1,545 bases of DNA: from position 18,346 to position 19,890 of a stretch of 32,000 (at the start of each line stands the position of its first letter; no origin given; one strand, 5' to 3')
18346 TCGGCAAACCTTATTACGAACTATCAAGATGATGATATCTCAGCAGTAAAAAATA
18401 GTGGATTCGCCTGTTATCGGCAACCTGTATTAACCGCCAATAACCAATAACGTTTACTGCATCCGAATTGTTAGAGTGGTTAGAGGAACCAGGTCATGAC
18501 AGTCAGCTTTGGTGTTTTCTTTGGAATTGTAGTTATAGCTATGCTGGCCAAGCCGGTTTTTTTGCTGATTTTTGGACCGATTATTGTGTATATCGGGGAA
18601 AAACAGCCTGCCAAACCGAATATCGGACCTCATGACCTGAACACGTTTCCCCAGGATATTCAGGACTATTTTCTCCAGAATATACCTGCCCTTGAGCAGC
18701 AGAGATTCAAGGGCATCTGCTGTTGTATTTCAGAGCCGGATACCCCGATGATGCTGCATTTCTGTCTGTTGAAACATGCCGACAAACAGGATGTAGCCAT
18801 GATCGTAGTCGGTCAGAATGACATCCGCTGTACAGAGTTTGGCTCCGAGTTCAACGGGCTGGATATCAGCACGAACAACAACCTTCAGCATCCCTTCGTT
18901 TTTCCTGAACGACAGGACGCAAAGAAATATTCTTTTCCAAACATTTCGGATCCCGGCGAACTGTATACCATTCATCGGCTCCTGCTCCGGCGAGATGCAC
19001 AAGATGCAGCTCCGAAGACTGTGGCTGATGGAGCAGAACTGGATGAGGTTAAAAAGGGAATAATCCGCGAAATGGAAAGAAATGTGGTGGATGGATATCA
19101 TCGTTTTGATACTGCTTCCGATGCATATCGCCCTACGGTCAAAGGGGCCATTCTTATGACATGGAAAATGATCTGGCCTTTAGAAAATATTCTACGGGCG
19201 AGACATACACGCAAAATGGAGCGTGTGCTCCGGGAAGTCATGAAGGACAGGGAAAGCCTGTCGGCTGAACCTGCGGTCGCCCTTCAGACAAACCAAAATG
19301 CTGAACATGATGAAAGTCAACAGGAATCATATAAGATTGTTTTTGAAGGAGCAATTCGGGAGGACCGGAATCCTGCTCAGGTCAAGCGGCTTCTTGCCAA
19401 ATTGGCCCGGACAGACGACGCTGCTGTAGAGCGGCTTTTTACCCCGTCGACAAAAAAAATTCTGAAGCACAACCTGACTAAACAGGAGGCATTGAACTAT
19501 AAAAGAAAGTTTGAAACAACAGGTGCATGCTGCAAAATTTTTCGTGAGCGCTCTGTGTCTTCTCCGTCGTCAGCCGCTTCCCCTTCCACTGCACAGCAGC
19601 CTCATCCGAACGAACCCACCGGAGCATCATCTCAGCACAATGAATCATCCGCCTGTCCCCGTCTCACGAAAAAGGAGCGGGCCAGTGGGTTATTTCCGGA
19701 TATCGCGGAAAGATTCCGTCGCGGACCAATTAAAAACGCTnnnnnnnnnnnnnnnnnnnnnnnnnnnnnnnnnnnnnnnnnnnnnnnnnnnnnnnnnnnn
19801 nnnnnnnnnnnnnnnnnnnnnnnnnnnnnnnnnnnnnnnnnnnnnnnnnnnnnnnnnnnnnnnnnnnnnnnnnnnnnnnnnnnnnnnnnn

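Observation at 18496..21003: Giant triple-DUF3592 membrane protein with a novel N-terminal region, translationally coupled to an ABC binding protein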

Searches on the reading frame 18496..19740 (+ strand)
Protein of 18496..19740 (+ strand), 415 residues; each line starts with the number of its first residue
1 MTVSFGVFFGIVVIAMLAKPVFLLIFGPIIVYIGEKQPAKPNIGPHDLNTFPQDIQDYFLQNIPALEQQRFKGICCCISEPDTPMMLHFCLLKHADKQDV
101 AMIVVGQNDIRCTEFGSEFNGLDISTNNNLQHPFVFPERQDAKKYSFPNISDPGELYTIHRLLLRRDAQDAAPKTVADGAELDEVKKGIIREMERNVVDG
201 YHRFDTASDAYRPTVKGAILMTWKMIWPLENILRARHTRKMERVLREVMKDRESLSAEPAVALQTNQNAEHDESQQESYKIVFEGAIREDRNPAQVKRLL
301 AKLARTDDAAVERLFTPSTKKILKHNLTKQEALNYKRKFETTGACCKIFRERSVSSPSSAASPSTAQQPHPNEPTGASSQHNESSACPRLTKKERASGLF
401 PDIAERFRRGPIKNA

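Call 25: search_protein_representatives(alignment_id=A2)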
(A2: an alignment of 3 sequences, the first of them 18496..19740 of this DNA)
Query: 3 sequences, 410 profile positions. Proteins with E-value up to 0.001 (for the whole library): 1251; up to 1e-10: 375; up to 1e-30: 9. The best 150 are listed.
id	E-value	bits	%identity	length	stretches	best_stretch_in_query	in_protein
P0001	8.2e-219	743.0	-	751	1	81-410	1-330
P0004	7.6e-50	186.5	-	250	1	8-235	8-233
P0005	8.0e-50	186.4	-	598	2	10-273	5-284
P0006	5.0e-36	141.0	-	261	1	13-240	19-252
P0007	7.0e-34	133.9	-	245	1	13-242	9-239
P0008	6.8e-33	130.7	-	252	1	9-230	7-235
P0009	1.0e-32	130.1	-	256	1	15-244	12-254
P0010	7.6e-32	127.2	-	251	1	9-241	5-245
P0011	4.2e-31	124.8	-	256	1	11-243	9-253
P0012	1.1e-29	120.1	-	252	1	12-241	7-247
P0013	2.0e-29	119.2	-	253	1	4-241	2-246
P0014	4.7e-28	114.7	-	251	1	18-240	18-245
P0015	3.4e-27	111.9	-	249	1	8-232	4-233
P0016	5.5e-27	111.2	-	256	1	10-243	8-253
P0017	6.3e-27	111.0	-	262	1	9-242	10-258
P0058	3.5e-22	95.4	-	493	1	11-240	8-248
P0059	4.0e-22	95.2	-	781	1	11-243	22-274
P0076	7.6e-21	91.0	-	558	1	14-258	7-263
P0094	1.9e-19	86.4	-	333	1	15-247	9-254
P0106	7.7e-19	84.4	-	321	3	115-225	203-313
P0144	1.6e-16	76.7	-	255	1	12-243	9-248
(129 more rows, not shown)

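Call 57: search_protein_families(library=pfam, proteins=[P0106, P0005, P0058, P0059, P0076, P0094], max_evalue=0.1)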
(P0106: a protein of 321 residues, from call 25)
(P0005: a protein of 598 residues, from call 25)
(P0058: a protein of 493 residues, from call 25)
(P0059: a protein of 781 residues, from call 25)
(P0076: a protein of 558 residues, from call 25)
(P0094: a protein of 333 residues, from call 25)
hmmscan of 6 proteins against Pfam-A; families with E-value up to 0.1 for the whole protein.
P0106 (321 aa): 0 families

P0005 (598 aa): 1 family
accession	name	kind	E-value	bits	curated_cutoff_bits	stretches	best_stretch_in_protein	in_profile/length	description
PF12158.14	DUF3592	-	5.5e-10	40.2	25.3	2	372-450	3-81/84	Domain of unknown function (DUF3592)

P0058 (493 aa): 2 families
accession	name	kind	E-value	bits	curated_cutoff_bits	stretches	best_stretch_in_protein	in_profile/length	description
PF14062.11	DUF4253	-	2.1e-22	79.7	27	1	390-493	2-109/109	Domain of unknown function (DUF4253)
PF14448.11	Nuc_N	-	0.041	14.2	25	1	65-94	23-55/58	Nuclease N terminal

P0059 (781 aa): 0 families

P0076 (558 aa): 1 family
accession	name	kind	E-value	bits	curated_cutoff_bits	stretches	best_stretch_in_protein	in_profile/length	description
PF14062.11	DUF4253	-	5.2e-08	33.4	27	1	453-557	1-108/109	Domain of unknown function (DUF4253)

P0094 (333 aa): 0 families

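Call 62: list_cluster_members(proteins=[P0005, P0106, P0004, P0058, P0002])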
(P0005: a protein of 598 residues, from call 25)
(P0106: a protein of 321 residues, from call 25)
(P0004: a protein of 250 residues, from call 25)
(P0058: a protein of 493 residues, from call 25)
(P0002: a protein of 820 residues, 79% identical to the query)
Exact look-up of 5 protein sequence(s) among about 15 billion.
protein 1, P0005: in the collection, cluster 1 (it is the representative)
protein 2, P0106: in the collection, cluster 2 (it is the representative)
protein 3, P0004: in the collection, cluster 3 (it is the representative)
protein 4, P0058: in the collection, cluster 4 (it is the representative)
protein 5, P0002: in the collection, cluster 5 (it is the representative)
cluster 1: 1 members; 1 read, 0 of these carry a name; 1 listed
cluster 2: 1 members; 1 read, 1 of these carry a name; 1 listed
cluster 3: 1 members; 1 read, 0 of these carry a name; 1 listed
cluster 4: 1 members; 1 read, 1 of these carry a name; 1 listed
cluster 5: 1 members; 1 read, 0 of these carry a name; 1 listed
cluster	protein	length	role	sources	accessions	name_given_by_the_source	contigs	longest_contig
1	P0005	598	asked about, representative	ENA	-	-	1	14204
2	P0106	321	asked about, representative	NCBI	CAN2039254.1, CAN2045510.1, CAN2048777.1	hypothetical protein GMMP15_1130009 [Candidatus Magnetomoraceae bacterium gMMP-15]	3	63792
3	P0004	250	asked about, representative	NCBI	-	-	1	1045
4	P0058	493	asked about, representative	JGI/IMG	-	hypothetical protein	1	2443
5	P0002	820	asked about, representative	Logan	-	-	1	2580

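Call 63: find_encoding_contigs(protein=P0005, flank=10000)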
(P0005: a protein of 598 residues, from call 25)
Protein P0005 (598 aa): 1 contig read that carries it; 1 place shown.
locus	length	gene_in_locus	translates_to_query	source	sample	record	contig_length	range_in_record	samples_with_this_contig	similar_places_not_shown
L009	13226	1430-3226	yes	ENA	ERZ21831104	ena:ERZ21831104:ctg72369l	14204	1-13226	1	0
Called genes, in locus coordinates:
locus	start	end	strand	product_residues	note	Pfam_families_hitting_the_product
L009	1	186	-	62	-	?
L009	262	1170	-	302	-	-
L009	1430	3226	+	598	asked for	PF12158:DUF3592 (weak)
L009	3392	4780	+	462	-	PF00069:Pkinase, PF01636:APH (faint), PF07714:PK_Tyr_Ser-Thr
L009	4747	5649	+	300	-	-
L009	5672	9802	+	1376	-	-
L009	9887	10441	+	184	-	-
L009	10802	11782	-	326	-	-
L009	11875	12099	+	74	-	-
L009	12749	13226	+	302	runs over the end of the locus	-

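Call 87: search_protein_families(library=padloc, proteins=[P0005, P0004, P0058, P0059, P0106], max_evalue=0.01)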
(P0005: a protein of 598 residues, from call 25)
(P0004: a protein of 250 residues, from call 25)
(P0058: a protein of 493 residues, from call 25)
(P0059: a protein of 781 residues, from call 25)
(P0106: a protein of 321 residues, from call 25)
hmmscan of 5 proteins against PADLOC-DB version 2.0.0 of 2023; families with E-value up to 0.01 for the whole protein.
P0005 (598 aa): 0 families

P0004 (250 aa): 0 families

P0058 (493 aa): 0 families

P0059 (781 aa): 0 families

P0106 (321 aa): 0 families

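Call 93: find_encoding_contigs(protein=P0106, flank=6000, max_places=1)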
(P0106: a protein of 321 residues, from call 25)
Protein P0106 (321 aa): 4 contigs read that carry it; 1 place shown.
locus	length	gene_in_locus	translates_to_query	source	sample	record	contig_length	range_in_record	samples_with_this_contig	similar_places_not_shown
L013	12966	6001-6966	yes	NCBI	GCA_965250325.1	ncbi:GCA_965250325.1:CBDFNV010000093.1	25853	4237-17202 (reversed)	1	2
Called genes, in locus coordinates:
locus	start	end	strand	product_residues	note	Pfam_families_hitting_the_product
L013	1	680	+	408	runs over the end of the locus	PF16491:Peptidase_M48_N, PF01435:Peptidase_M48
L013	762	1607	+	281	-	-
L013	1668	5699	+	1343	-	PF02350:Epimerase_2 (faint), PF04464:Glyphos_transf, PF13506:Glyco_transf_21, PF00535:Glycos_transf_2, PF10111:Glyco_tranf_2_2, PF13641:Glyco_tranf_2_3, PF04464:Glyphos_transf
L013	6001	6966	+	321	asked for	-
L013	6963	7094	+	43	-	-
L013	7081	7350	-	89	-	-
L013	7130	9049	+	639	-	-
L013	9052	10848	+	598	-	-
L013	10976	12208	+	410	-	-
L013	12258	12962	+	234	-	-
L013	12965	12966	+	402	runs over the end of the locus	-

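Call 95: find_encoding_contigs(protein=P0144, flank=6000, max_places=1)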
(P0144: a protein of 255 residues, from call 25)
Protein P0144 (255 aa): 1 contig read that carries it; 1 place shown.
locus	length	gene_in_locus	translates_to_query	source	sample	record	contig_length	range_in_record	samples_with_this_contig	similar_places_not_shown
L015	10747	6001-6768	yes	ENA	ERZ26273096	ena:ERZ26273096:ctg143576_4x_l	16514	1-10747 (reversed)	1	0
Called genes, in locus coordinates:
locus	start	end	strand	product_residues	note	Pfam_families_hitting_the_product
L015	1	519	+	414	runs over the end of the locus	PF02653:BPD_transp_2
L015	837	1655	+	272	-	PF01242:PTPS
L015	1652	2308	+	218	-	PF01227:GTP_cyclohydroI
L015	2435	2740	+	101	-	-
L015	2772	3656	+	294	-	PF01546:Peptidase_M20, PF07687:M20_dimer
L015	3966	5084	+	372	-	PF22451:NirdL-like_HTH (weak), PF17805:AsnC_trans_reg2 (weak)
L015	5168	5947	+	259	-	-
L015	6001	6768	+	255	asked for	-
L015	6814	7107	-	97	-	-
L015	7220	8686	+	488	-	PF01565:FAD_binding_4, PF02913:FAD-oxidase_C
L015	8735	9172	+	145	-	-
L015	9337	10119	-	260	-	PF00902:TatC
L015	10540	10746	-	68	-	?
